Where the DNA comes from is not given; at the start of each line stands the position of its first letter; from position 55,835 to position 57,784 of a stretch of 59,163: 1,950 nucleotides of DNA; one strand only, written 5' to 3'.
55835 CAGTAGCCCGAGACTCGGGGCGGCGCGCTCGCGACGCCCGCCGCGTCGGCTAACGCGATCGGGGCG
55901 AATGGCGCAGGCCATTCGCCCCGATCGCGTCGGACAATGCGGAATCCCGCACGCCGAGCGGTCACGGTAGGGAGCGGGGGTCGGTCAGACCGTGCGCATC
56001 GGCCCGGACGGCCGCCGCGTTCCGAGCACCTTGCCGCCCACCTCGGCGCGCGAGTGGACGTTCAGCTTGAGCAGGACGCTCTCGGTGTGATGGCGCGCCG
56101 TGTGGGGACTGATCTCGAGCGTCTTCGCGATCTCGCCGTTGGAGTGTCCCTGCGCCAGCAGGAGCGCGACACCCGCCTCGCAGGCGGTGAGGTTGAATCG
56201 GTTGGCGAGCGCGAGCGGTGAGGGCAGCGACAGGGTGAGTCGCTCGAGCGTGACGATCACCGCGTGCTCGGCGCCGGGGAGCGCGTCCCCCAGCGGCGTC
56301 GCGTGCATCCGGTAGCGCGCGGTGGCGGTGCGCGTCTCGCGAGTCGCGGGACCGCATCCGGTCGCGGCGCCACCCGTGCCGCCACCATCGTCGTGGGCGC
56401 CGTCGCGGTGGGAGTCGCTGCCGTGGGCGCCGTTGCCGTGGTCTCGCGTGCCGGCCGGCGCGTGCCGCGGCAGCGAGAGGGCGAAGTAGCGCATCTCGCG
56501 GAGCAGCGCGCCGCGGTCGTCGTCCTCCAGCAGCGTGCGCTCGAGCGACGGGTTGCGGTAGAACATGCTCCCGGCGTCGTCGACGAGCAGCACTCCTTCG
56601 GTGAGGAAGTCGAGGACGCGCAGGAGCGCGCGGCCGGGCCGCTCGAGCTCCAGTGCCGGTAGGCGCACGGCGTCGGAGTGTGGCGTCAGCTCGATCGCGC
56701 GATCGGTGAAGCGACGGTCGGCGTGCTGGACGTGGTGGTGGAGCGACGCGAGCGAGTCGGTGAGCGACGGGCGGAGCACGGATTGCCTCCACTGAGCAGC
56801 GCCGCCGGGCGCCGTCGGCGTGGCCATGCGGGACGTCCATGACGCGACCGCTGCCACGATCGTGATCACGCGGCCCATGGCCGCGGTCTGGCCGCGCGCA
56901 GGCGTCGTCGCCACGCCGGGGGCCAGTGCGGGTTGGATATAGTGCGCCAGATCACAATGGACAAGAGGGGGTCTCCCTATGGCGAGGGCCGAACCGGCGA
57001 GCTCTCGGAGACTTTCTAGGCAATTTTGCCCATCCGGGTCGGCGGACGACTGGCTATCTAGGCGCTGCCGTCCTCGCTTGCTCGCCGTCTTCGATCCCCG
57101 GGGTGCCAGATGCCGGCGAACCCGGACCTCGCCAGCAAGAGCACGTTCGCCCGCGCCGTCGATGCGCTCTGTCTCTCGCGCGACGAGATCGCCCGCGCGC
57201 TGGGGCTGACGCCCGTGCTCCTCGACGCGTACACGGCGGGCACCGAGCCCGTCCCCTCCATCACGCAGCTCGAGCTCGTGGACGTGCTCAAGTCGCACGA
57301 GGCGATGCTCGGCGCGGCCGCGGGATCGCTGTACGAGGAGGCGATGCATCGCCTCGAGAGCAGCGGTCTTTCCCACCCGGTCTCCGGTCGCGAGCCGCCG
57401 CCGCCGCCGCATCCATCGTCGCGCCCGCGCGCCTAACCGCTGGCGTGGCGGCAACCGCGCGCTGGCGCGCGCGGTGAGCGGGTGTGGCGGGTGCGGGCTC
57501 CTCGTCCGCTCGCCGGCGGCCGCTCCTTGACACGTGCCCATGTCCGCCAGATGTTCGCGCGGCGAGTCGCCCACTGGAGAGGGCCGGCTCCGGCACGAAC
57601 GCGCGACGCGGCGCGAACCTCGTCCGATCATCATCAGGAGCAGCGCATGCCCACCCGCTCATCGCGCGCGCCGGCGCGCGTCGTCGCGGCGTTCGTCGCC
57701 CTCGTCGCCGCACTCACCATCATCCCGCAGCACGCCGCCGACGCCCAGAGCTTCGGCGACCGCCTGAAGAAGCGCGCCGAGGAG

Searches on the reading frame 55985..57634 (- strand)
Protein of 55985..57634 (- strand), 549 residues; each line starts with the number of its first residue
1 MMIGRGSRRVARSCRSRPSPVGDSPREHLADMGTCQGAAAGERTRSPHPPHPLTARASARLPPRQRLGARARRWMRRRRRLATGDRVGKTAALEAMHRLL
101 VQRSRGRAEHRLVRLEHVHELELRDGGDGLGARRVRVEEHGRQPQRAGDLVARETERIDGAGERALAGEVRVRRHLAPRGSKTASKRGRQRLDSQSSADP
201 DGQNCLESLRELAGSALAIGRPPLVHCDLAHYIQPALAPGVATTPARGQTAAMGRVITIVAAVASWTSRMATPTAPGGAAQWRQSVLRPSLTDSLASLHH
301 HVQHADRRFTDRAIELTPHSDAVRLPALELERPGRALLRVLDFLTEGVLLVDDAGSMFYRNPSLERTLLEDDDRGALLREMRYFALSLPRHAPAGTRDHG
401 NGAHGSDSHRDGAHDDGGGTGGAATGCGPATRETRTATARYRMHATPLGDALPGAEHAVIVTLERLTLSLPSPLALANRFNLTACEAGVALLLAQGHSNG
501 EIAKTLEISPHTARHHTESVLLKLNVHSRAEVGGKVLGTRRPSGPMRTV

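Call 58: search_protein_families(library=pfam, proteins=[window:55985-57634:-], max_evalue=0.00001)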
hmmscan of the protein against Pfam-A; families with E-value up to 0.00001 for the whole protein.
window:55985-57634:- (549 aa): 1 family
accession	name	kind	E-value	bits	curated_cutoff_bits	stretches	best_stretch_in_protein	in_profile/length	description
PF00196.25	GerE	-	1.5e-11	44.1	23.5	1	482-532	3-53/57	Bacterial regulatory proteins, luxR family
